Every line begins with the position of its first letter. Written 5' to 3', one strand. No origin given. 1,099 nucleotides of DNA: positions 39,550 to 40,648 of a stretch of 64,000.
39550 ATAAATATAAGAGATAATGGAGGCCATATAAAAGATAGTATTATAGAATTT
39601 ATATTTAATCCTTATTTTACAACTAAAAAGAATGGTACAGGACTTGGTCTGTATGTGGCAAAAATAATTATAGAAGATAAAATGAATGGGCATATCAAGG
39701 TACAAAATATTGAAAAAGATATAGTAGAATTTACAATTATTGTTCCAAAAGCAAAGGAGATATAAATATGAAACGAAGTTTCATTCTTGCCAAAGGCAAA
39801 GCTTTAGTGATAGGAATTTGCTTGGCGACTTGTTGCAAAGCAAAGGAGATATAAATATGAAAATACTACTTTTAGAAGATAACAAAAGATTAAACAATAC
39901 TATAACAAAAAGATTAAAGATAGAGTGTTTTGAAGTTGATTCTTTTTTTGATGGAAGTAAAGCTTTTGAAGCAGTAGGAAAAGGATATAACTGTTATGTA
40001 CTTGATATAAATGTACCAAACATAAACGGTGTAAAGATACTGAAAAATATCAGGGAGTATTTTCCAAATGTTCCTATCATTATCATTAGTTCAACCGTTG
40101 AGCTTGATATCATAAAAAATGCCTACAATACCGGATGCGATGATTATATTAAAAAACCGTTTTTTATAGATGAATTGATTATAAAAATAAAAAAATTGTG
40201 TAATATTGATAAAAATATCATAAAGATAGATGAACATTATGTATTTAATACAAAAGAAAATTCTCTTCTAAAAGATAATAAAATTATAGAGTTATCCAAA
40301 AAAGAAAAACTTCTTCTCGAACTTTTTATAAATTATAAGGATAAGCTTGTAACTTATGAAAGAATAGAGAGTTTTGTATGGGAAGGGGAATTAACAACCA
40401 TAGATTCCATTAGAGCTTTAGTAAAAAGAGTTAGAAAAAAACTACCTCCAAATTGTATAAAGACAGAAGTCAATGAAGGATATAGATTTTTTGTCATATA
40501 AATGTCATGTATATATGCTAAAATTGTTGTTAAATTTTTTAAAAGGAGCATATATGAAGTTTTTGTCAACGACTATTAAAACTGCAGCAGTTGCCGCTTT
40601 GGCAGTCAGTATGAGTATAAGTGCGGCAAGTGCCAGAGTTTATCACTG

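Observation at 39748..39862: Insertion flanked by perfect 26-bp direct repeats at the kinase/regulator junction carries a third, diverged copy of the leader motif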

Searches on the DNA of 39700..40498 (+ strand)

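Call 7: search_rna_families(source=window, start=39700, end=39900, threshold=evalue, max_evalue=10, show_alignments=3)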
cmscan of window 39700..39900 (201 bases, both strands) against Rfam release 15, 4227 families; matches with E-value up to 10: 5.
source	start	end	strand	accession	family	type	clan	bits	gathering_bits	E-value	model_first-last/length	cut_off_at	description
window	39764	39880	-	RF01819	RsaD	Gene; sRNA;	-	18.6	50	0.24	1-189/189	no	RNA Staph. aureus D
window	39749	39805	+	RF01221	snoU6-47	Gene; snRNA; snoRNA; CD-box;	-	17.6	54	1.2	1-132/132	no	Small nucleolar RNA U6-47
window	39810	39900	+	RF01871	MALAT1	Gene; lncRNA;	-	17.2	70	4.5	1-95/95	no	Metastasis associated lung adenocarcinoma transcript 1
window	39748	39866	+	RF00265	SNORA69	Gene; snRNA; snoRNA; HACA-box;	-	14.2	47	4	1-132/132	no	Small nucleolar RNA SNORA69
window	39741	39778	-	RF02188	ST7-OT4_2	Gene; lncRNA;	-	12.6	55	3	135-172/172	no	ST7 overlapping transcript 4 conserved region 2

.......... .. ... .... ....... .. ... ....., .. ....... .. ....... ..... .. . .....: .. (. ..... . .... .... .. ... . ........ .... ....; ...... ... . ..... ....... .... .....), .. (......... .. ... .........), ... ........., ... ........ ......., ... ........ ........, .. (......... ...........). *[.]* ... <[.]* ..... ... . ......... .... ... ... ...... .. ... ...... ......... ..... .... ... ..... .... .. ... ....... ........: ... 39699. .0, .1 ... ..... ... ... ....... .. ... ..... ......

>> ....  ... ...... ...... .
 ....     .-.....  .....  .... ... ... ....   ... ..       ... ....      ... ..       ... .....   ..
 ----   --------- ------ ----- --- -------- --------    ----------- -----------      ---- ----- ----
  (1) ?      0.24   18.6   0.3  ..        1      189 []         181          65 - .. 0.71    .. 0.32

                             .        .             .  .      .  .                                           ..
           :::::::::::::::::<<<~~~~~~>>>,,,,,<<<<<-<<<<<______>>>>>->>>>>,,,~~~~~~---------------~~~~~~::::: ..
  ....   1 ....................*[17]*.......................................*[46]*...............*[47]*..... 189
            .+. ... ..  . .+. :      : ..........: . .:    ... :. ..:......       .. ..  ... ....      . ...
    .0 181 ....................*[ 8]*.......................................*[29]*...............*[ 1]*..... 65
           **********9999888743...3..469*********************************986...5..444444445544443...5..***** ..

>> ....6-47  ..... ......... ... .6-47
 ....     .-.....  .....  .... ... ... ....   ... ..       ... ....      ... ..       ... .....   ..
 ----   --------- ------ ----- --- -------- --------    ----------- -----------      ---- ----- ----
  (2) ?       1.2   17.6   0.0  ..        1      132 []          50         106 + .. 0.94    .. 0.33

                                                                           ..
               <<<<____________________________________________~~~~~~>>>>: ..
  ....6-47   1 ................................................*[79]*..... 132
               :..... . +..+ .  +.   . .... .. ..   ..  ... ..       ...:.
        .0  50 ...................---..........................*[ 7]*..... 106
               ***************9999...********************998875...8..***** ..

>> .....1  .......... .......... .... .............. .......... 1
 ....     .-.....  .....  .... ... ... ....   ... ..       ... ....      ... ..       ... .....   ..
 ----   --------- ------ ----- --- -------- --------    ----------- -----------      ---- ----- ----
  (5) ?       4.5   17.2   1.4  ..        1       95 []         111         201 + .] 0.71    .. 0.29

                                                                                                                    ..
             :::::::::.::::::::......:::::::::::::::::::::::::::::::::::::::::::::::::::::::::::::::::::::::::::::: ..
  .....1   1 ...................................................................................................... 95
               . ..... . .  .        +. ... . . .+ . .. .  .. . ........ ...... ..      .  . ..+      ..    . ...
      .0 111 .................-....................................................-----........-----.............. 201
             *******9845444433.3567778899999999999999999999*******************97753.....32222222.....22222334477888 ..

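Call 39: search_rna_families(sources=[L018, L020, L024, L026, L027, L028, L032, L017], threshold=gathering)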
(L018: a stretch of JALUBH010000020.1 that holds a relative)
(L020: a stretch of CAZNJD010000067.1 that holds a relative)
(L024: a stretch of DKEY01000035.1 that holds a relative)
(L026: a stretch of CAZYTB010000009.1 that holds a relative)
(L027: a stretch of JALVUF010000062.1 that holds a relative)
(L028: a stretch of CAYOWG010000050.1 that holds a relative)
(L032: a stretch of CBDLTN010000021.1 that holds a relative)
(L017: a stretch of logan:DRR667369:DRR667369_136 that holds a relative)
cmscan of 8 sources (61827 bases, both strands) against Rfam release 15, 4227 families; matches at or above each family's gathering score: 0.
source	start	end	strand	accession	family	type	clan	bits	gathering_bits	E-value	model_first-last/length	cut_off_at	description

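Call 43: build_rna_model(alignment_id=A3)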
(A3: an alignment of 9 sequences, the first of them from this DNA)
Model R1 built from alignment A3 (9 sequences, 95 columns); structure: RNAalifold consensus.
model positions 86; base pairs 17; branch points 1; effective number of sequences 2.17; information 0.661 bits per position. Calibrated on 0.2 Mb of random sequence (short: E-values are rough).
structure used (alignment columns):
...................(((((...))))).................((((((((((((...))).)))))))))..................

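Call 44: search_with_rna_model(model_id=R1, sources=[window, L003, L005, L009, L012, L013, L015, L017, L018, L020, L024, L026, L027, L028, L032], max_evalue=10, show_alignments=0)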
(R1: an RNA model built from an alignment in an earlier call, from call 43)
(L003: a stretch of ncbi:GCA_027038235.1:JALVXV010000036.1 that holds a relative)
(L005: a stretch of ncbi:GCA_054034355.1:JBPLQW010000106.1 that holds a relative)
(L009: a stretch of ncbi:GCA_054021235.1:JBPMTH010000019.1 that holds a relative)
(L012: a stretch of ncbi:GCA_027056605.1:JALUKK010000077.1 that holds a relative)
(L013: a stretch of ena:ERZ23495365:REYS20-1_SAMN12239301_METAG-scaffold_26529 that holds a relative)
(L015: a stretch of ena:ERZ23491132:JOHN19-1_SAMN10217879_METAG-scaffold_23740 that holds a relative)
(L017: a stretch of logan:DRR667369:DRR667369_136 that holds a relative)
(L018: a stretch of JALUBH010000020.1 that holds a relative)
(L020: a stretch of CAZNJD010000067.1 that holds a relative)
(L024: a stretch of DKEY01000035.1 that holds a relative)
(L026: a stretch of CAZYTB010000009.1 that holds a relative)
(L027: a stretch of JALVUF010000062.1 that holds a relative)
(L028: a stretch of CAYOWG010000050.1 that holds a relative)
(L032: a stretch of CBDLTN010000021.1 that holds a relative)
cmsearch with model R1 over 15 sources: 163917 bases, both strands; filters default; matches with E-value up to 10: 28.
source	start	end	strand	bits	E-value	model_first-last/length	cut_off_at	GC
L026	642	727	-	102.8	1.5e-20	1-86/86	no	0.34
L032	5615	5700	-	100.9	4e-20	1-86/86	no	0.3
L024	1979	2064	-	99.7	7.8e-20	1-86/86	no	0.36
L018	4185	4270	-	99.2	1e-19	1-86/86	no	0.34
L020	1471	1556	-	97.5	2.4e-19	1-86/86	no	0.4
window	39776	39862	+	86.9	6.4e-17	1-86/86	no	0.36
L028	7770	7855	+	83.7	3.4e-16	1-86/86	no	0.36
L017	2264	2350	+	79.3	3.6e-15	1-86/86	no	0.32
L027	730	815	+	78.7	4.9e-15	1-86/86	no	0.34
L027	894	982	+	78.1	6.7e-15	1-86/86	no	0.33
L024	6749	6834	+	77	1.2e-14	1-86/86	no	0.33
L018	7172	7258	+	72.2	1.5e-13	1-86/86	no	0.44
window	22957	23039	+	58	2.6e-10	1-86/86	no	0.3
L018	5698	5784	-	56.1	6.9e-10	1-86/86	no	0.44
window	4549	4629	+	48.7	3.4e-08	1-86/86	no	0.36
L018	5864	5948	-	30.5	0.00048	1-86/86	no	0.38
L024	3908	3990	+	22.1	0.04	1-86/86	no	0.25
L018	7008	7094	+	22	0.043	1-86/86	no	0.39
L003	3922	4006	+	18.9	0.22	1-86/86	no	0.31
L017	2217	2261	+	16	1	1-86/86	no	0.27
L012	1567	1617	-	14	2.9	1-86/86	no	0.43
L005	2280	2360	+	13.4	4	1-86/86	no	0.3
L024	1177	1199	-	12.5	6.3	44-66/86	no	0.22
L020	2009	2099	-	12.3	7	1-86/86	no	0.29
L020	1562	1642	-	11.8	9.3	1-86/86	no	0.26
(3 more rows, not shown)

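Call 49: search_with_rna_model(model_id=R1, sources=[L036, L037, L038, L039, L040, L041, L042, L043, L044, L045, L046, L047, L048, L049, L050, L051, L052, L053, L054, L055, L056, L057, L058, L059, L060, L061, L062, L063, L064, L065, L066, L067, L068, L069, L070, L071, L072, L073, L074, L075, L076, L077, L078, L079, L080, L081, L082, L083, L084, L085, L086, L087, L088, L089, L090, L091, L092, L093, L094, L095, L096, L097, L098, L099, L100, L101, L102, L103, L104, L105, L106, L107, L108, L109, L110, L111, L112, L113, L114, L115], max_evalue=0.001, make_alignment=true)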
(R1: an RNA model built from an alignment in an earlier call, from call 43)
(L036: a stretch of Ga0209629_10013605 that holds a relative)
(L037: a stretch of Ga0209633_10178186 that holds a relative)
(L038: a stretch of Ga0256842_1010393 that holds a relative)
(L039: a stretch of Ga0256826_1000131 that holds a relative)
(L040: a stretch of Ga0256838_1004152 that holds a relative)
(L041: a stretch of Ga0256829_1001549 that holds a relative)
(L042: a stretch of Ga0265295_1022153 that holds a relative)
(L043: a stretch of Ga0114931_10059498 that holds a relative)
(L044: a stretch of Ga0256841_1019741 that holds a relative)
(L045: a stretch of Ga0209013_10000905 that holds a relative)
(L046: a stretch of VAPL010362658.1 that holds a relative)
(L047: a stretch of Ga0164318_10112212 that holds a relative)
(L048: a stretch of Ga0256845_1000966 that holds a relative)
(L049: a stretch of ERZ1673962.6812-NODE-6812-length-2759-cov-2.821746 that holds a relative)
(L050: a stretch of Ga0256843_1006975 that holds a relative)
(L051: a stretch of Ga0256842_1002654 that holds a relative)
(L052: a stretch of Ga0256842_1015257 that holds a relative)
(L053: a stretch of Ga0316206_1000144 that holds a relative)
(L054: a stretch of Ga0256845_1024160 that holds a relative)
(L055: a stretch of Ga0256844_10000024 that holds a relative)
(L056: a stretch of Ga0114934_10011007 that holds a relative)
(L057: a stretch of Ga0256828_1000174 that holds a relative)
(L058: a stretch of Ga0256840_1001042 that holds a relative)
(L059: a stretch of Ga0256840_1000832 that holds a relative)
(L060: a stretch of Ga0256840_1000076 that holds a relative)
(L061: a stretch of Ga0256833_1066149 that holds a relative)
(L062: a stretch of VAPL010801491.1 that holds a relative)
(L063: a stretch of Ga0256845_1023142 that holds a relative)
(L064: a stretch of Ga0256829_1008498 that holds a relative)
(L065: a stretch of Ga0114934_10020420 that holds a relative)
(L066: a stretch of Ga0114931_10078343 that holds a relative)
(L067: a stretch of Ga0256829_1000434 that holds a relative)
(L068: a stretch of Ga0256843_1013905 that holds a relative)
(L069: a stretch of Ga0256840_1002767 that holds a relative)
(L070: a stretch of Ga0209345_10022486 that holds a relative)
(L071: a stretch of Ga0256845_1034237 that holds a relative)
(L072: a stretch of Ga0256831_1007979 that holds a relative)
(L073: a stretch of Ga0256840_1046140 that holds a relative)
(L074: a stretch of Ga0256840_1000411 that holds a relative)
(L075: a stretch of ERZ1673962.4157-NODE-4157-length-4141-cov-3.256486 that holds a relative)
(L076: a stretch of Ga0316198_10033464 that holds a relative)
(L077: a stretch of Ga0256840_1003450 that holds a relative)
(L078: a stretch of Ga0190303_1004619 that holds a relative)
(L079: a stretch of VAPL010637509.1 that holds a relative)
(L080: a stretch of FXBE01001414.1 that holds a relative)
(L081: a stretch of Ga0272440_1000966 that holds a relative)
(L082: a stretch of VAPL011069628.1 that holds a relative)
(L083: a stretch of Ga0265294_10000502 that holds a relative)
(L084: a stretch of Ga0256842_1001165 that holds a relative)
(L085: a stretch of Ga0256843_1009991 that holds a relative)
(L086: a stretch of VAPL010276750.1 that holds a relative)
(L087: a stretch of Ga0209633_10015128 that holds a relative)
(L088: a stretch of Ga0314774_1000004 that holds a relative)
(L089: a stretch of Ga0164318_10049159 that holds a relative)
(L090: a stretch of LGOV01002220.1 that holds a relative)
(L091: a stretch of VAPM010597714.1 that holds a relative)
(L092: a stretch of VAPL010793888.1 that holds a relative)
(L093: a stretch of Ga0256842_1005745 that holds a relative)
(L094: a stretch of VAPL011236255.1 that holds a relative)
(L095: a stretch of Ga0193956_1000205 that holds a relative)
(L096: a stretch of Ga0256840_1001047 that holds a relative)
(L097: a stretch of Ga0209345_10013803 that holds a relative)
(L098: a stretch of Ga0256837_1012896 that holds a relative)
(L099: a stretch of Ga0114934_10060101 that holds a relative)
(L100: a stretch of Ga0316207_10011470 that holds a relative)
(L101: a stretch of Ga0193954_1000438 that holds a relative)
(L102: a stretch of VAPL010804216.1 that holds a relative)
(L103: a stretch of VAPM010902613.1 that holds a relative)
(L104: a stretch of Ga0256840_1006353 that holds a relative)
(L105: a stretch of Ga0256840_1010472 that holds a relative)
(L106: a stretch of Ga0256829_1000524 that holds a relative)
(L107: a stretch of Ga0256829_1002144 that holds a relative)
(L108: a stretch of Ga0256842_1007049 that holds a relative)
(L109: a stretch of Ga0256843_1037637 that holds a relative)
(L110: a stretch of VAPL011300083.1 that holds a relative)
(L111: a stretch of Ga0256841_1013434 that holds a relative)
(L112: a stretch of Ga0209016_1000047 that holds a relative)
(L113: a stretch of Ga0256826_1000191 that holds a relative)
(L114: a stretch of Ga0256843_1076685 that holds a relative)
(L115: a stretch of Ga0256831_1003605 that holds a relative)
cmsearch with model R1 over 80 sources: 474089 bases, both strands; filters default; matches with E-value up to 0.001: 88.
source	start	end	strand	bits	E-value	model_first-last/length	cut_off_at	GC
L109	113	198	+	96.5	1.2e-18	1-86/86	no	0.35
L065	2675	2760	+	94.7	3e-18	1-86/86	no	0.41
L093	4607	4692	+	93.5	5.7e-18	1-86/86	no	0.34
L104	1843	1929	-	90.5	2.9e-17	1-86/86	no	0.34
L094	589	673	+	90.3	3.2e-17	1-86/86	no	0.28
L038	4675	4760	-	89.3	5.3e-17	1-86/86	no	0.33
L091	4276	4361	-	89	6.3e-17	1-86/86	no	0.4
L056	4623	4708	-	86.6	2.2e-16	1-86/86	no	0.41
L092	50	134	+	84.8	5.7e-16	1-86/86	no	0.36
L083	862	947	-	84.7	6e-16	1-86/86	no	0.44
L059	6021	6107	+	83.6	1e-15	1-86/86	no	0.37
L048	5674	5757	-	83.1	1.4e-15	1-86/86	no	0.33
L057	8691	8776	-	81.9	2.6e-15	1-86/86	no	0.36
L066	582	665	-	81.8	2.7e-15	1-86/86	no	0.32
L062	1483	1565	+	81.4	3.3e-15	1-86/86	no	0.37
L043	1413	1496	+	80.3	6e-15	1-86/86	no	0.4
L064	4100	4185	-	79.7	8.2e-15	1-86/86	no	0.33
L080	112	196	+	77.7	2.4e-14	1-86/86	no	0.45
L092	3430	3516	+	77.6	2.5e-14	1-86/86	no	0.41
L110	935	1023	+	77.4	2.8e-14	1-86/86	no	0.36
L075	609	694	-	76.4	4.7e-14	1-86/86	no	0.34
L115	6269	6356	+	75.9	6.1e-14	1-86/86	no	0.4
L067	210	295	-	75.5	7.6e-14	1-86/86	no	0.38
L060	1363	1447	+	75.1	9.2e-14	1-86/86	no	0.29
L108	309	395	+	74.3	1.4e-13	1-86/86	no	0.29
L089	1092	1176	+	74.2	1.5e-13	1-86/86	no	0.29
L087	113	200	+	73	2.8e-13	1-86/86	no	0.45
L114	1031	1116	+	71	8.2e-13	1-86/86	no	0.36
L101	973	1057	-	70.9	8.3e-13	1-86/86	no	0.33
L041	3275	3360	-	70.9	8.5e-13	1-86/86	no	0.41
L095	6651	6737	+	69.9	1.4e-12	1-86/86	no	0.29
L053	8066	8153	+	68.9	2.4e-12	1-86/86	no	0.35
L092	3959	4043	+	68.3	3.3e-12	1-86/86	no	0.33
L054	1270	1355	+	68.3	3.3e-12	1-86/86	no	0.33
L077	5235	5323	+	67.6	4.8e-12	1-86/86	no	0.3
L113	3209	3296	+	67.6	4.9e-12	1-86/86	no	0.38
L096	2127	2211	-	66.9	7.1e-12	1-86/86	no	0.33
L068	3175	3260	-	66.4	9.2e-12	1-86/86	no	0.37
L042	4263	4349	+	66.2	1e-11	1-86/86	no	0.36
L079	128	214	+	66.1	1e-11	1-86/86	no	0.39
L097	3595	3679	+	66.1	1.1e-11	1-86/86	no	0.33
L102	4497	4583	+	65.8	1.2e-11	1-86/86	no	0.43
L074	3646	3732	-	65.7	1.3e-11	1-86/86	no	0.36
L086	15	102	+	65.2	1.7e-11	1-86/86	no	0.39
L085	1710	1797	-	65.2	1.7e-11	1-86/86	no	0.38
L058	39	124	+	65.2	1.7e-11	1-86/86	no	0.43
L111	4492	4579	-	65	1.9e-11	1-86/86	no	0.42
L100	4857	4946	-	64.9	2e-11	1-86/86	no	0.31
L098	1221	1304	+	63.9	3.4e-11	1-86/86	no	0.35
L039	4185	4268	+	63.9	3.4e-11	1-86/86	no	0.35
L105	3311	3398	+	63.1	5.3e-11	1-86/86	no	0.4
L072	3814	3899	+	62.4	7.3e-11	1-86/86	no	0.37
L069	8488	8575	-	61.9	9.7e-11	1-86/86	no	0.41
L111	4581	4666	-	61.8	1e-10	1-86/86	no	0.33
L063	2059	2146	+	61.6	1.1e-10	1-86/86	no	0.38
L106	1903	1995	+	61.2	1.4e-10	1-86/86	no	0.43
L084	3269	3354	+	60.5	2e-10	1-86/86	no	0.33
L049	2093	2179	+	59.8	3e-10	1-86/86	no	0.38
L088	12413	12499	+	59.2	4.1e-10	1-86/86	no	0.29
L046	2498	2583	-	58.9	4.6e-10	1-86/86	no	0.4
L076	2842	2929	-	58.8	4.9e-10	1-86/86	no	0.33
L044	3457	3544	-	58.6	5.3e-10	1-86/86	no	0.36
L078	3299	3399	-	57.7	8.7e-10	1-86/86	no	0.35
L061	1554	1643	-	56.9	1.3e-09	1-86/86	no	0.33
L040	4837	4925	+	56.8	1.4e-09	1-86/86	no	0.35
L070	76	162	+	55.9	2.3e-09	1-86/86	no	0.38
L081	11374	11461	+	55.5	2.8e-09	1-86/86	no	0.33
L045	3922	4010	-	53.9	6.6e-09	1-86/86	no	0.33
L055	10761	10846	+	53.9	6.6e-09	1-86/86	no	0.35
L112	254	341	+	53.6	7.7e-09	1-86/86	no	0.38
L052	241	320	+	53.4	8.3e-09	1-86/86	no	0.41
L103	15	103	+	53.3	8.7e-09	1-86/86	no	0.42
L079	217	297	+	52.6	1.3e-08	1-86/86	no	0.42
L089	1305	1387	+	51.7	2.1e-08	1-86/86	no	0.28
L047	189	275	+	51.5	2.3e-08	1-86/86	no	0.36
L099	46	135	+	51.4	2.4e-08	1-86/86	no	0.4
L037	224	302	+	50.8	3.3e-08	1-86/86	no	0.37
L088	11613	11699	+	50.4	4e-08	1-86/86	no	0.32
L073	285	364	-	50.4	4.1e-08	1-86/86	no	0.45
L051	5590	5674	+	49.3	7.2e-08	1-86/86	no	0.25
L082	3974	4048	+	45.6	5e-07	1-73/86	3'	0.47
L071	520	608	-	45.6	5.2e-07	1-86/86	no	0.37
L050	6947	7034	-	44.5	9e-07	1-86/86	no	0.41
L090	1496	1579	+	43.9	1.2e-06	1-86/86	no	0.36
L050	4061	4148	-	42.4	2.7e-06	1-86/86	no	0.39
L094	493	577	+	41.4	4.6e-06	1-86/86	no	0.33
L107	9729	9809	+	40.7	6.7e-06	1-86/86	no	0.35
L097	1426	1510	+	31.6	0.00081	1-86/86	no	0.42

Alignment A4: 88 matches aligned to the model, 129 columns, each read 5' to 3' on its own strand. Consensus structure (alignment columns), stored with it:
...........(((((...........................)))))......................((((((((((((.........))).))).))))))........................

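Call 66: build_rna_model(alignment_id=A4)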
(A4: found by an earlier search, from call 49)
Model R2 built from alignment A4 (88 sequences, 129 columns); structure: stored with the alignment.
model positions 86; base pairs 17; branch points 1; effective number of sequences 4.32; information 0.661 bits per position. Calibrated on 0.2 Mb of random sequence (short: E-values are rough).
structure used (alignment columns):
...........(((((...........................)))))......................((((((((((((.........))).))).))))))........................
